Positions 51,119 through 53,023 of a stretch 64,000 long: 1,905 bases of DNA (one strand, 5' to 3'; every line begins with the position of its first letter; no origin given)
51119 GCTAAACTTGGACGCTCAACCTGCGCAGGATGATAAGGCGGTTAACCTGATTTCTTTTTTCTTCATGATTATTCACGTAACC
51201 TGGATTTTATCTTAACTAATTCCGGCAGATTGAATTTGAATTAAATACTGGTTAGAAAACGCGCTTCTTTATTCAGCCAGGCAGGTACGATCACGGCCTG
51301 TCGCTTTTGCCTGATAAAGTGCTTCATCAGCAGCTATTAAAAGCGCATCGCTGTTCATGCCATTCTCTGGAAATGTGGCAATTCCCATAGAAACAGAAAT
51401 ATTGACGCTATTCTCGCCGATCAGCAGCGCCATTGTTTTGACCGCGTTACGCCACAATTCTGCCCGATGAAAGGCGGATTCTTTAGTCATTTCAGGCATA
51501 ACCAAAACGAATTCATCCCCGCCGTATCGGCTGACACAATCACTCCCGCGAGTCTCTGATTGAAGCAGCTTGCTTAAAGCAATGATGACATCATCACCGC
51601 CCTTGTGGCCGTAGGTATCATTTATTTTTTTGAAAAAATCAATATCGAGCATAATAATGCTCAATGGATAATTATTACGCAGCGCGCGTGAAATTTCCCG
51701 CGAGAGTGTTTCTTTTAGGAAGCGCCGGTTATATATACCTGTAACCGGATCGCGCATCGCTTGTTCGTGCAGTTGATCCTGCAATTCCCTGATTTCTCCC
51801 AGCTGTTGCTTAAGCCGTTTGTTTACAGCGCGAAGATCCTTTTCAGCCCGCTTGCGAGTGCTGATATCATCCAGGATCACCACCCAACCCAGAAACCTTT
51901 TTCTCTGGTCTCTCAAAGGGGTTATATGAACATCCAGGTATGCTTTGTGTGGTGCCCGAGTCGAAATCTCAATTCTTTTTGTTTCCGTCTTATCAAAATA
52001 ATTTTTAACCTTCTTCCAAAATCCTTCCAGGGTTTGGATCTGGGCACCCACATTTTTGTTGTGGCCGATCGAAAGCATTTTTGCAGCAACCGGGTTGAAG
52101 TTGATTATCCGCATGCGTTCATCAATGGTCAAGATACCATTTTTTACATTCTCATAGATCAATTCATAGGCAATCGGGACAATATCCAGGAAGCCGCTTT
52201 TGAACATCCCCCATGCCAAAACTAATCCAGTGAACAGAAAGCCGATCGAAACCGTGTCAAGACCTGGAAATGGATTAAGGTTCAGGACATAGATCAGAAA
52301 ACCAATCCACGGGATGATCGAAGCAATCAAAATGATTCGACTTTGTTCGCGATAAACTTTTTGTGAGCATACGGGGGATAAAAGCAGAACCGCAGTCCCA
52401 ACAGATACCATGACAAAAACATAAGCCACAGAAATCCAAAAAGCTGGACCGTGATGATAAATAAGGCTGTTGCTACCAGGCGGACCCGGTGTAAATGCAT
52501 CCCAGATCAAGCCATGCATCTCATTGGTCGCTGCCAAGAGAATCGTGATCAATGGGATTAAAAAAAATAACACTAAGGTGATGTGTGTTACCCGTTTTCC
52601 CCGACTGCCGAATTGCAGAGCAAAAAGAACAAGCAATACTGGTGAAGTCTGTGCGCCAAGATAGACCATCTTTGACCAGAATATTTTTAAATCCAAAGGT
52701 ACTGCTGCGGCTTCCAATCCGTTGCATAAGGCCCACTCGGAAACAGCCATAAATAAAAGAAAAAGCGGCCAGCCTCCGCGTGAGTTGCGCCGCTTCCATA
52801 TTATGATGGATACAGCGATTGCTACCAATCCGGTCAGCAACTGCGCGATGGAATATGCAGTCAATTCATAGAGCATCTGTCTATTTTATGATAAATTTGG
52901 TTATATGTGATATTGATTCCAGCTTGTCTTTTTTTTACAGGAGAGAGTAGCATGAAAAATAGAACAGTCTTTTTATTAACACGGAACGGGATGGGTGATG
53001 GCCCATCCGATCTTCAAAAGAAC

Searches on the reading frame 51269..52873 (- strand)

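Call 43: search_protein_families(library=pfam, proteins=[window:51269-52873:-], max_evalue=0.00001)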
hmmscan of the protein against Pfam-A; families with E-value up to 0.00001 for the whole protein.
window:51269-52873:- (534 aa): 2 families
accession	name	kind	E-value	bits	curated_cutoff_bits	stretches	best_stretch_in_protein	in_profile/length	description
PF16927.11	HisKA_7TM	-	2.3e-60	204.7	28.6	1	12-233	3-224/224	N-terminal 7TM region of histidine kinase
PF00990.26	GGDEF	-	1e-47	162.4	23.8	1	372-529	1-161/161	Diguanylate cyclase, GGDEF domain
